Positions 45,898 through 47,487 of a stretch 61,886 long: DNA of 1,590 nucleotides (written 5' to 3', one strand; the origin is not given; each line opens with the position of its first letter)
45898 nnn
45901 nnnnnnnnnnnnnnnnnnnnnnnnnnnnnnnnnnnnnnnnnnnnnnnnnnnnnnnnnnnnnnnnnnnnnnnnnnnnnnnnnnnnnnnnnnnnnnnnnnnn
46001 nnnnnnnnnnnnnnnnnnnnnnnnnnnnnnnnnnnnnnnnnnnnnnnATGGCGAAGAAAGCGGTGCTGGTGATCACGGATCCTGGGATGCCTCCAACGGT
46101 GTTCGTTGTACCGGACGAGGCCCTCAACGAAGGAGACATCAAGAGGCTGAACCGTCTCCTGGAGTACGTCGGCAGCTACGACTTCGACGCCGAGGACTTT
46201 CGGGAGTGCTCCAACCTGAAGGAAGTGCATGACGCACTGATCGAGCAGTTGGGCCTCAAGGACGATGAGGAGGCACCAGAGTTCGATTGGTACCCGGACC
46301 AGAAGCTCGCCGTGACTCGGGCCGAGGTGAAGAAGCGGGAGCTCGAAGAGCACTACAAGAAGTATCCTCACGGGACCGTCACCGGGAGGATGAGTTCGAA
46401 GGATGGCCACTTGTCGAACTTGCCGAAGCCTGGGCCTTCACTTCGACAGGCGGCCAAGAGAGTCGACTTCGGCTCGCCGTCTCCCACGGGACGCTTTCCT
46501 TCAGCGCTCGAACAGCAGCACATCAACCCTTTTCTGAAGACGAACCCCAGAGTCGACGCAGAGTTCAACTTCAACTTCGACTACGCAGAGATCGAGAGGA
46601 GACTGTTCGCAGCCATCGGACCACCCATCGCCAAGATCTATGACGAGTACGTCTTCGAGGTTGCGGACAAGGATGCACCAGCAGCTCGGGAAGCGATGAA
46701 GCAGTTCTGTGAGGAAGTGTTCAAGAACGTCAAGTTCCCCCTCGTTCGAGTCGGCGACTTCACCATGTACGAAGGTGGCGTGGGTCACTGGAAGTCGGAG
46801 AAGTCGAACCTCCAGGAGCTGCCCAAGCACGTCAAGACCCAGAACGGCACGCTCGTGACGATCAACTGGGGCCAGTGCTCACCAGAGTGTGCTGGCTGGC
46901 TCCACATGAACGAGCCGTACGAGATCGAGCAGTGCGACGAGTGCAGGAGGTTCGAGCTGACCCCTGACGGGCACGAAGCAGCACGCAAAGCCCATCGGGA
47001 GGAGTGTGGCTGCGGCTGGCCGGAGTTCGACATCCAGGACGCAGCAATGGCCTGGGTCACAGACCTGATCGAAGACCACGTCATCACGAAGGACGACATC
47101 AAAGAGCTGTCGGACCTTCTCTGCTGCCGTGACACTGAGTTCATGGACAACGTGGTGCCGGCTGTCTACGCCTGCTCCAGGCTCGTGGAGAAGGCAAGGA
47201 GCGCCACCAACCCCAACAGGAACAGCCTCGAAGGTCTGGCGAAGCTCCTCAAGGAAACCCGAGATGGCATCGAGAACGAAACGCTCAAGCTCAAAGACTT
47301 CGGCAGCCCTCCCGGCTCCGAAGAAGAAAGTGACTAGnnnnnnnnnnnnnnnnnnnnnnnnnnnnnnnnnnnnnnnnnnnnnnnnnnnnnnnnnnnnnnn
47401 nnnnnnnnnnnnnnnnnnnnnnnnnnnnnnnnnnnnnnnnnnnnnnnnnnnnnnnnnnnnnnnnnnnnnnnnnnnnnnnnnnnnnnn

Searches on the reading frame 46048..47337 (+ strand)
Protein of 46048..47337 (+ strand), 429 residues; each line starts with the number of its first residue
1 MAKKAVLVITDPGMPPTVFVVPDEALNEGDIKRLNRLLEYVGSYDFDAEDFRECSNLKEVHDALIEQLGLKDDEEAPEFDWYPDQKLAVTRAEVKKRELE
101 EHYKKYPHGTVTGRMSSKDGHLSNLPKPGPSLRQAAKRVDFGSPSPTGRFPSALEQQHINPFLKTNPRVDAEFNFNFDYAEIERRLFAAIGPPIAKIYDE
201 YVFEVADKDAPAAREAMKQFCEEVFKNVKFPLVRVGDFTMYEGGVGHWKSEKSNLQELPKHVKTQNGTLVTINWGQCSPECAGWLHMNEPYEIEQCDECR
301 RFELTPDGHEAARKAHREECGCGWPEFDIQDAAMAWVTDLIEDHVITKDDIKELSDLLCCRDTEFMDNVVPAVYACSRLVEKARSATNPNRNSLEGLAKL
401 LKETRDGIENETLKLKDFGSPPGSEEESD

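Call 13: search_protein_families(library=phrogs, proteins=[window:46048-47337:+], max_evalue=0.001)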
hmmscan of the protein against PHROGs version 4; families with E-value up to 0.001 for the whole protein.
window:46048-47337:+ (429 aa): 1 family
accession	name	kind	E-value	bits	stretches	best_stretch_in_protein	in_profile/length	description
phrog_17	-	DNA, RNA and nucleotide metabolism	1.1e-05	24.6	0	107-187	967-1000/1445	DNA polymerase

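Call 14: search_protein_families(library=pfam, proteins=[window:46048-47337:+], max_evalue=0.001)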
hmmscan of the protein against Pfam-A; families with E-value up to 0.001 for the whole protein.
window:46048-47337:+ (429 aa): 0 families
